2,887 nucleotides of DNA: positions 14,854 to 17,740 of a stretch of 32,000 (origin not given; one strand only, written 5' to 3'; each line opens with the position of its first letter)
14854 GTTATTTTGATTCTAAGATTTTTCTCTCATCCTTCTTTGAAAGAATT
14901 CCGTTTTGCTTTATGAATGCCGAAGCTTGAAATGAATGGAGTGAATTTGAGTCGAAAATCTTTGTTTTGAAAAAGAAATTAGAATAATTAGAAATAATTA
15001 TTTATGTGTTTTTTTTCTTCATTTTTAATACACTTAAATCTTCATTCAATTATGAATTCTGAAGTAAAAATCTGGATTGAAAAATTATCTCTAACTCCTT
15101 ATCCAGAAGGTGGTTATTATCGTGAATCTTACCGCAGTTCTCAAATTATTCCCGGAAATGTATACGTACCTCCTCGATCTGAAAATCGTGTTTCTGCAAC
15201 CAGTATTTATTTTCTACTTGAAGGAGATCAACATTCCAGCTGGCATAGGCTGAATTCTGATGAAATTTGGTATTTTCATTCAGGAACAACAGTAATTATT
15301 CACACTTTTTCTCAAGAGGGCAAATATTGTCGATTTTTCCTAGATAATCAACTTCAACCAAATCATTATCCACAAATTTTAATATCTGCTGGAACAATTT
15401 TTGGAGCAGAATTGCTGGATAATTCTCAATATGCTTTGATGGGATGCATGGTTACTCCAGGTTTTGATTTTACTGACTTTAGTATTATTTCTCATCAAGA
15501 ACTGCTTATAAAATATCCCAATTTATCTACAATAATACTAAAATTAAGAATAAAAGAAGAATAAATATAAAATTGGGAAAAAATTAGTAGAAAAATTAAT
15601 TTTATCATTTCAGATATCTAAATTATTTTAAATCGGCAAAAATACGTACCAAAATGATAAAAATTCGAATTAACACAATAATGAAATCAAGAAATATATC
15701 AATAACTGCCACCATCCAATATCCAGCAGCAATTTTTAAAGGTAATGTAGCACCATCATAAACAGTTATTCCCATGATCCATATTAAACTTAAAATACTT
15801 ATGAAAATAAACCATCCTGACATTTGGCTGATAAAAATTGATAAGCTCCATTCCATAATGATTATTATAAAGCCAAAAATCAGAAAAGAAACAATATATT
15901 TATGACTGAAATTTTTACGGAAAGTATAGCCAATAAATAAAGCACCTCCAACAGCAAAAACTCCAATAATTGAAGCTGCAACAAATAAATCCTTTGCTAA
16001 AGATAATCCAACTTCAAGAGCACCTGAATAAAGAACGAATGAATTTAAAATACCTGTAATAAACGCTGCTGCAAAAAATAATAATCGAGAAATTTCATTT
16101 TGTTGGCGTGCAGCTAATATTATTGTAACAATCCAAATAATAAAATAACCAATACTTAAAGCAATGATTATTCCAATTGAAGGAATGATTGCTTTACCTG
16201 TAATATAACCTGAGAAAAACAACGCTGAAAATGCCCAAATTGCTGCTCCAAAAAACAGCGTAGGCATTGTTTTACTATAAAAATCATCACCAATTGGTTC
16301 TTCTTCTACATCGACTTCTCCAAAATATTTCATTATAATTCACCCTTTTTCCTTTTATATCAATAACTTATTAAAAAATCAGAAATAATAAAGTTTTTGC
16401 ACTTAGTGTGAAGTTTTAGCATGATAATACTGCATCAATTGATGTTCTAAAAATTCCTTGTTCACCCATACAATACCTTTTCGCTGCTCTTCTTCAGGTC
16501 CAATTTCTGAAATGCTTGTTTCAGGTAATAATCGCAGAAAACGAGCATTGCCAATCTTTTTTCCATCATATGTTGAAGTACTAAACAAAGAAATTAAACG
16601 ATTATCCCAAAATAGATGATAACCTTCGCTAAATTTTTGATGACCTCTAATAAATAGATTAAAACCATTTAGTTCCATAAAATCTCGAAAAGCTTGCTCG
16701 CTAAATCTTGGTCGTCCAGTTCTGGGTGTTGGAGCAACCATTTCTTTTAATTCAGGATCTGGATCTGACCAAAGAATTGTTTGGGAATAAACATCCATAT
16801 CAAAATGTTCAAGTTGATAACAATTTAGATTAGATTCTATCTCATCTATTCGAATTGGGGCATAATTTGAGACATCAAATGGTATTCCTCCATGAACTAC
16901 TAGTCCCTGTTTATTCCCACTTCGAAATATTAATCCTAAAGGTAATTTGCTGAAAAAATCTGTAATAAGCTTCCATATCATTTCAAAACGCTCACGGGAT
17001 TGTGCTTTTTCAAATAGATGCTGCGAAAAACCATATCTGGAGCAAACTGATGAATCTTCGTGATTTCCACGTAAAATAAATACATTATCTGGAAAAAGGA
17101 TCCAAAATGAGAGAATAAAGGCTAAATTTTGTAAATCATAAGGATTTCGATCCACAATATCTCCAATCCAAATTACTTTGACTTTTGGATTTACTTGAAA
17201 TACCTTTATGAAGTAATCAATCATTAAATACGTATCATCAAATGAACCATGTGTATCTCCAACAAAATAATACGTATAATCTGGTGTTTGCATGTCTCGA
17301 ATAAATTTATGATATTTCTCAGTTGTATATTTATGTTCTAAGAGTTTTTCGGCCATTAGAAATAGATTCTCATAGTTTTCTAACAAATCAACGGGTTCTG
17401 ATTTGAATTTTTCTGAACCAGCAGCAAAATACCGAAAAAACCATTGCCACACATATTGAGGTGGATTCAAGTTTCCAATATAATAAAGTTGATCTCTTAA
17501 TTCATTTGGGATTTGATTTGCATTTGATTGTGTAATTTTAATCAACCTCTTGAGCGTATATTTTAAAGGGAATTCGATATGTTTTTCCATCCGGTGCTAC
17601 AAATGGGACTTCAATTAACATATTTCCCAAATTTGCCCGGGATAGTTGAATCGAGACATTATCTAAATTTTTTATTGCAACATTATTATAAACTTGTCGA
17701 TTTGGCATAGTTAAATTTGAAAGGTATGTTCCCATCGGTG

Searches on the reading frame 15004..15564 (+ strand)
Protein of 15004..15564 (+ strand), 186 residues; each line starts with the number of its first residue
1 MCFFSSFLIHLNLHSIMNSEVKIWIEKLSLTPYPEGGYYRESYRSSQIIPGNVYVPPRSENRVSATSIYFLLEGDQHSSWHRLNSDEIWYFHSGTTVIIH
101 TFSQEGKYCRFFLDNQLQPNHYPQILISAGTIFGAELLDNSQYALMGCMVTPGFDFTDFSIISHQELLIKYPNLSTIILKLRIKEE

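Call 32: search_protein_families(library=pfam, proteins=[window:15004-15564:+], max_evalue=0.001)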
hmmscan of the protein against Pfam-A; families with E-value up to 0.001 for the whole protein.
window:15004-15564:+ (186 aa): 1 family
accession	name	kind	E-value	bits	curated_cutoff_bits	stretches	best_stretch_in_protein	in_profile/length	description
PF06172.17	Cupin_5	-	1.9e-43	148.3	25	1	24-161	3-138/139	Cupin superfamily (DUF985)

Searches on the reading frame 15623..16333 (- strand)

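Call 32: search_protein_families(library=pfam, proteins=[window:15623-16333:-], max_evalue=0.001)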
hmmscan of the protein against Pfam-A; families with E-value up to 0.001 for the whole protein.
window:15623-16333:- (236 aa): 1 family
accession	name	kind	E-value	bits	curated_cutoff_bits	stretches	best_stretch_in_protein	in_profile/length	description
PF01027.25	Bax1-I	-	1.3e-08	35.4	34.1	1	18-228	3-207/207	Inhibitor of apoptosis-promoting Bax1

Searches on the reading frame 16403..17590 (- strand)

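Call 32: search_protein_families(library=pfam, proteins=[window:16403-17590:-], max_evalue=0.001)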
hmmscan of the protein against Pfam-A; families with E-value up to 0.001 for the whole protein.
window:16403-17590:- (395 aa): 1 family
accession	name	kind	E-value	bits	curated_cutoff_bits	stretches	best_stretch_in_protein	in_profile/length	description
PF00149.33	Metallophos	-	7e-23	82.5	21.5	1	107-318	3-188/191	Calcineurin-like phosphoesterase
